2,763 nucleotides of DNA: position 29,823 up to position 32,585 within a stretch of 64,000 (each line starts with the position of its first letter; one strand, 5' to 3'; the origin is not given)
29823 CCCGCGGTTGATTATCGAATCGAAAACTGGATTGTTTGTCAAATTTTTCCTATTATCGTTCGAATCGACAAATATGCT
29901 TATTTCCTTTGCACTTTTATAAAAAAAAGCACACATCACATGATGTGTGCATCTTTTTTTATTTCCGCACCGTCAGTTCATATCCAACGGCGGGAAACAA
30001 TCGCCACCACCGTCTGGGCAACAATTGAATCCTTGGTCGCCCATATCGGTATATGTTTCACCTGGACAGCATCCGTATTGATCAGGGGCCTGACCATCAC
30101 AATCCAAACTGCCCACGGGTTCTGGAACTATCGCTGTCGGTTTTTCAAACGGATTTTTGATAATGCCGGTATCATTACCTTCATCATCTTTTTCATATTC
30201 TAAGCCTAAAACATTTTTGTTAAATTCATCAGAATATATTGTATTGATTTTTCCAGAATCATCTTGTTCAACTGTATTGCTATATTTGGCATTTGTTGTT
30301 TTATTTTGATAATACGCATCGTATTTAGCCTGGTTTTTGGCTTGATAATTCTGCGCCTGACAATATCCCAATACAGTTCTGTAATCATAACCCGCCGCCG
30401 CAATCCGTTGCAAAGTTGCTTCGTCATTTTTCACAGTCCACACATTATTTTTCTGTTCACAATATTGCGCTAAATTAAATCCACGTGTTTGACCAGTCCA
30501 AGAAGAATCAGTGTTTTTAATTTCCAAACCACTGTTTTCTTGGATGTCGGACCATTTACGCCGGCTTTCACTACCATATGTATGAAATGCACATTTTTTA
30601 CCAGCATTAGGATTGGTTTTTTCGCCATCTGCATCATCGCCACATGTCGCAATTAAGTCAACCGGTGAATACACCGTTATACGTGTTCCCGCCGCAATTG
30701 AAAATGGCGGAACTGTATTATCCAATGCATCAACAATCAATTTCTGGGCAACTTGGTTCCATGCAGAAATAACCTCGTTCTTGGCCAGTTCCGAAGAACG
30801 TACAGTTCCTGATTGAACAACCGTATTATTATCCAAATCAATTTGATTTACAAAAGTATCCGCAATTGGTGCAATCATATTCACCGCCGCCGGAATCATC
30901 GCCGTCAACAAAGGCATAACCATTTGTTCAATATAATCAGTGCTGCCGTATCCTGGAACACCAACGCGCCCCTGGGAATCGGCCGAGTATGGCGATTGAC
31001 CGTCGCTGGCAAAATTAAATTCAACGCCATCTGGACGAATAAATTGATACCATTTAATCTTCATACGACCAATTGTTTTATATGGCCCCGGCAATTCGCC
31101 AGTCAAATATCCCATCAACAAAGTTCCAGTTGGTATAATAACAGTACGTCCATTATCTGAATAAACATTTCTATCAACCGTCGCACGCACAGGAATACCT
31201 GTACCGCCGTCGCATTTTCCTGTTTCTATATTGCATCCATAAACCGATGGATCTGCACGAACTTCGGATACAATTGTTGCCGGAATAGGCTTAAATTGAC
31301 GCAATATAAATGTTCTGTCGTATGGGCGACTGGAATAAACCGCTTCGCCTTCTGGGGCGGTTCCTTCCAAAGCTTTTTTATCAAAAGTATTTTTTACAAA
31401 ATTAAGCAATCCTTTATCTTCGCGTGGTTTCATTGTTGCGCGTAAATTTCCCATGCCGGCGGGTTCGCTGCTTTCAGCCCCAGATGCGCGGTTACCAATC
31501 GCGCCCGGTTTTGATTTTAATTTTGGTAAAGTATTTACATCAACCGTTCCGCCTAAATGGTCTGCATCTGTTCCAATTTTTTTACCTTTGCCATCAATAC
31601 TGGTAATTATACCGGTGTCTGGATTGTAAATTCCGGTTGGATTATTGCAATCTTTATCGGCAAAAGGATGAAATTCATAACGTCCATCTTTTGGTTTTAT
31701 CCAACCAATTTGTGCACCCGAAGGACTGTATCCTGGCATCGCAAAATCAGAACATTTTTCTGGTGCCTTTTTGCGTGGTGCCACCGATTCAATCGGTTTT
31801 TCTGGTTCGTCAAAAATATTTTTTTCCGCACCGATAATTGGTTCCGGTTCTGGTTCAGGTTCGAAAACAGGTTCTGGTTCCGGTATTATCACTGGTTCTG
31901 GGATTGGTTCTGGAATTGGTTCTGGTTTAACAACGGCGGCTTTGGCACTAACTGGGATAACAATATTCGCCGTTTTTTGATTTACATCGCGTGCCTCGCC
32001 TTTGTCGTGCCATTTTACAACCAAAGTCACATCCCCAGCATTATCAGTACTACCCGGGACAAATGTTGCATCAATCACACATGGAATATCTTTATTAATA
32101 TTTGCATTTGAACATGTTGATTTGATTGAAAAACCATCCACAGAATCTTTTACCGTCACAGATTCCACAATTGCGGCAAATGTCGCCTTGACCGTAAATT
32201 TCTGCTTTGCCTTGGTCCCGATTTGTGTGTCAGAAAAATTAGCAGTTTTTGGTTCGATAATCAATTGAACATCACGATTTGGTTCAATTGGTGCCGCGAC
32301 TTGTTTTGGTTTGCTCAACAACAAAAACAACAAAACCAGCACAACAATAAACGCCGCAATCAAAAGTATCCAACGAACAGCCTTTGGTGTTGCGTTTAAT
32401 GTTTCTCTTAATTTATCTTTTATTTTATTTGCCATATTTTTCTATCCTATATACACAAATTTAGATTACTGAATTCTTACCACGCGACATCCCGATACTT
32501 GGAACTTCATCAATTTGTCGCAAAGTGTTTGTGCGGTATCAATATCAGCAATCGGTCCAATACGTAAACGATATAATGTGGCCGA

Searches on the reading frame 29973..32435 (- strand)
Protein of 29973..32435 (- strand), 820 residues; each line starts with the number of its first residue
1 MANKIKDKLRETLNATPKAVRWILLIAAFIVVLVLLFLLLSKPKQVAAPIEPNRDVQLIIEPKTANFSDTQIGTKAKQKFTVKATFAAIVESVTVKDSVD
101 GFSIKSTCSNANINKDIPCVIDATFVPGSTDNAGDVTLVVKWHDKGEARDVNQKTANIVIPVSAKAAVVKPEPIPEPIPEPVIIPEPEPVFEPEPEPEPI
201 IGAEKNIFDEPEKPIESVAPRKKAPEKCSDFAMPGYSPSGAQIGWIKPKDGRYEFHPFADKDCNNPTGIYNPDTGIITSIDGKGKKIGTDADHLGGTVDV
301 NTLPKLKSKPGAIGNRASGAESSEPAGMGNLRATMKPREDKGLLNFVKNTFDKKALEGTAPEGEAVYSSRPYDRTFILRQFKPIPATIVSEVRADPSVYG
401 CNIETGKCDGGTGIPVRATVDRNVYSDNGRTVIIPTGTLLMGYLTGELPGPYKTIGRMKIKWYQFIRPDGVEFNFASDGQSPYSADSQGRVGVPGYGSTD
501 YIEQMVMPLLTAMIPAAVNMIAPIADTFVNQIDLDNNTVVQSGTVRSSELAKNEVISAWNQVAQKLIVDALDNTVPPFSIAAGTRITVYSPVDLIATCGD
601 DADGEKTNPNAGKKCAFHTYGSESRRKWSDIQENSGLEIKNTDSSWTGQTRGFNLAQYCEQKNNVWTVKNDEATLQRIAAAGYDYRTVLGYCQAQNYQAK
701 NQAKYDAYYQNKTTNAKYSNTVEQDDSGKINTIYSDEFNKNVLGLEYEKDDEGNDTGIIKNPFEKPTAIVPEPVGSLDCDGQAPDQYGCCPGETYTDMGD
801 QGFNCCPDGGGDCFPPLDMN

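Call 3: search_protein_families(library=pfam, proteins=[window:29973-32435:-], max_evalue=1)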
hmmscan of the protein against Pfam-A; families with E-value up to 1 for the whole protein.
window:29973-32435:- (820 aa): 3 families
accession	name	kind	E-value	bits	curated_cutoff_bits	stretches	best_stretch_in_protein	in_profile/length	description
PF03743.19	TrbI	-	1.5e-15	58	35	1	384-590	8-182/188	Bacterial conjugation TrbI-like protein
PF05887.16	Trypan_PARP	-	0.0012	19.3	100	1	141-212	39-110/134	Procyclic acidic repetitive protein (PARP)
PF05568.16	ASFV_J13L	-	0.087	13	23.6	1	24-68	37-80/189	African swine fever virus J13L protein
